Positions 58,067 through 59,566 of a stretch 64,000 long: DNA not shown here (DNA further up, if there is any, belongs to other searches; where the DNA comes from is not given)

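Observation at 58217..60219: Clp1-type polynucleotide 5'-kinase cotranscribed with a calcineurin-like metallophosphoesterase: candidate RNA end-healing module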

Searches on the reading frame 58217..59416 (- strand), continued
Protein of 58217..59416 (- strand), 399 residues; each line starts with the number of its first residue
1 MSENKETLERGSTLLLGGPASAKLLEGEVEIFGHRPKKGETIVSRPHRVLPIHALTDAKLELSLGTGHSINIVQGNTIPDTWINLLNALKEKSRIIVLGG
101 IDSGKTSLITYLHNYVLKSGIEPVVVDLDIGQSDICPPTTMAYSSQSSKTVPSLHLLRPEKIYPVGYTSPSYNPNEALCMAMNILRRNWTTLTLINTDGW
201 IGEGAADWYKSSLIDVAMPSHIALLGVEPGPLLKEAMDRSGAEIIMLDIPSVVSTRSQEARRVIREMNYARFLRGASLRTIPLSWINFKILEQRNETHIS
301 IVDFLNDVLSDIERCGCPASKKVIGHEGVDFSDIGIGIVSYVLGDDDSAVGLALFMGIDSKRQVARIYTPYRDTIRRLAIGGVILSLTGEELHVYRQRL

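Call 64: list_cluster_members(proteins=[P0001, P0121])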
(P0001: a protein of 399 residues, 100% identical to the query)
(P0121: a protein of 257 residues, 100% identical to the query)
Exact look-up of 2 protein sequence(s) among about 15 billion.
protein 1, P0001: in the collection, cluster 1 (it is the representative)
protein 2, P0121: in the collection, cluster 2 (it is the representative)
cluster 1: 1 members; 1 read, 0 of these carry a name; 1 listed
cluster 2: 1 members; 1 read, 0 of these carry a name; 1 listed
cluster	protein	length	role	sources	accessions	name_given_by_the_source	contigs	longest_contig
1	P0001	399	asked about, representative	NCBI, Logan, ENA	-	-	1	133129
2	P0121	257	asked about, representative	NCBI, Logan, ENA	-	-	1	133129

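Call 68: predict_structure(alignment_id=A1)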
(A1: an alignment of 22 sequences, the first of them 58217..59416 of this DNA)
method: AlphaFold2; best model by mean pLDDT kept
length: 399 residues; sequences in the alignment: 22
mean_pLDDT: 91.4   pTM: 0.89
mean pLDDT of the five models: 91.4, 90.7, 90.4, 89.8, 89.5
residues with pLDDT >= 90: 296; 70-90: 95; 50-70: 6; < 50: 2
segments of 3 or more residues with pLDDT < 50: none
pLDDT, mean of each block of 10 residues (from residue 1): 83 95 97 96 91 97 93 93 93 93 90 95 94 91 89 93 91 90 86 93 90 95 92 95 93 79 91 95 96 80 91 84 85 95 93 96 97 96 93 78
secondary structure, 60 per line:
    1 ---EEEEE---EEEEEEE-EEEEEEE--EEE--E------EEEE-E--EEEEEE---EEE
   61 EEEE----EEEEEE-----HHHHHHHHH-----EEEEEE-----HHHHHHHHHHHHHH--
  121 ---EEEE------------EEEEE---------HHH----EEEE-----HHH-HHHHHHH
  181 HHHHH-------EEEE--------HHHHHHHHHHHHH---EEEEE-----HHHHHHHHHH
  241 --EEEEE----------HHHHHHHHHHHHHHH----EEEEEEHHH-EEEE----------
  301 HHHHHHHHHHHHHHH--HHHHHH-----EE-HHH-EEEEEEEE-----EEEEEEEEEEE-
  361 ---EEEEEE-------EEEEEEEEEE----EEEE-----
elements in order: E4-8 E12-18 E20-26 E29-31 E41-44 E49-54 E58-64 E69-74 H80-88 E94-99 H105-118 E124-127 E140-144 E161-164 H174-185 E193-196 H205-217 E221-225 H231-240 E243-247 H258-272 E277-282 E287-290 H301-315 H318-323 E336-343 E349-359 E364-369 E377-386 E391-394

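Call 70: fold_search(model_id=the predicted structure, library=pdb)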
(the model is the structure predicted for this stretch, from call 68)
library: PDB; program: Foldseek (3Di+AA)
matches with E <= 10: 1311; with E <= 0.001: 23
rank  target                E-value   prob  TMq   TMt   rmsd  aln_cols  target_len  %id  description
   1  8hmy_E                4.2e-27  1.00  0.72  0.76   4.0       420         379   18  Cryo-EM structure of the human pre-catalytic TSEN/pre-tRNA complex (released 2023-04-19)
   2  4oi0_A                1.1e-25  1.00  0.73  0.74   3.8       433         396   17  bound to ssRNA dinucleotide GC, ADP, AlF4-, and Mg2+(transition state, data set I) (released 2014-05-14)
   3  4oi1_A                5.5e-25  1.00  0.73  0.73   4.0       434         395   16  Clp1 bound to ssRNA dinucleotide GC, ADP, AlF4-, and Mg2+(transition state, data set II) (released 2014-05-14)
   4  4ohy_A                2.5e-24  1.00  0.72  0.73   4.1       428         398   18  C. Elegans Clp1 bound to ssRNA dinucleotide GC, AMP-PNP, and Mg2+(inhibited substrate bound state) (released 2014-05-14)
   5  4ohv                  3.1e-24  1.00  0.72  0.72   4.2       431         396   17  C. Elegans Clp1 bound to AMP-PNP, and Mg2+ (released 2014-05-14)
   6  4ohw                  5.5e-24  1.00  0.72  0.72   4.1       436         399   17  C. Elegans Clp1 bound to ATP, and Mn2+(ATP-bound state) (released 2014-05-14)
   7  4c0b_B                7.1e-23  1.00  0.67  0.63   5.4       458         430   17  Structure of wild-type Clp1p-Pcf11p (454 -563) complex (released 2014-02-19)
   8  4oi4_C                8.9e-23  1.00  0.68  0.64   5.3       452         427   17  Protein complex of Clp1 bound to ATP and Mg2+ with Pcf11deltaN454deltaC563 of S. cerevisiae (released 2014-05-14)
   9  4c0h_B                2.7e-21  1.00  0.67  0.63   5.3       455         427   17  Extended interface between Pcf11p and Clp1p and structural basis for ATP loss in Gly135Arg point mutant (released 2014-02-19)
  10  2npi_A                2.9e-21  1.00  0.68  0.64   5.2       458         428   17  Clp1-ATP-Pcf11 complex (released 2006-12-19)
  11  4c0h_A                1.1e-20  1.00  0.67  0.64   5.2       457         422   16  Extended interface between Pcf11p and Clp1p and structural basis for ATP loss in Gly135Arg point mutant (released 2014-02-19)
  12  8j60_B                1.0e-17  1.00  0.66  0.55   5.2       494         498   14  Structural and mechanistic insight into ribosomal ITS2 RNA processing by nuclease-kinase machinery (released 2024-01-17)
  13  8puw_B                9.0e-17  1.00  0.64  0.50   5.4       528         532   14  Chaetomium thermophilum Las1-Grc3-complex (released 2023-11-15)
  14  7y17_B                1.1e-16  1.00  0.64  0.52   5.7       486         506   15  Crystal structure of ribosomal ITS2 pre-rRNA processing complex from Cyberlindnera jadinii (released 2023-06-14)
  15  7y17_A                2.4e-16  1.00  0.63  0.50   5.9       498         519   15  Crystal structure of ribosomal ITS2 pre-rRNA processing complex from Cyberlindnera jadinii (released 2023-06-14)
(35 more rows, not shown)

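Call 72: search_protein_families(library=padloc, proteins=[window:58217-59416:-], max_evalue=0.01)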
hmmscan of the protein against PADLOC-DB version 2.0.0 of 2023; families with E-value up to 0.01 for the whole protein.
window:58217-59416:- (399 aa): 0 families
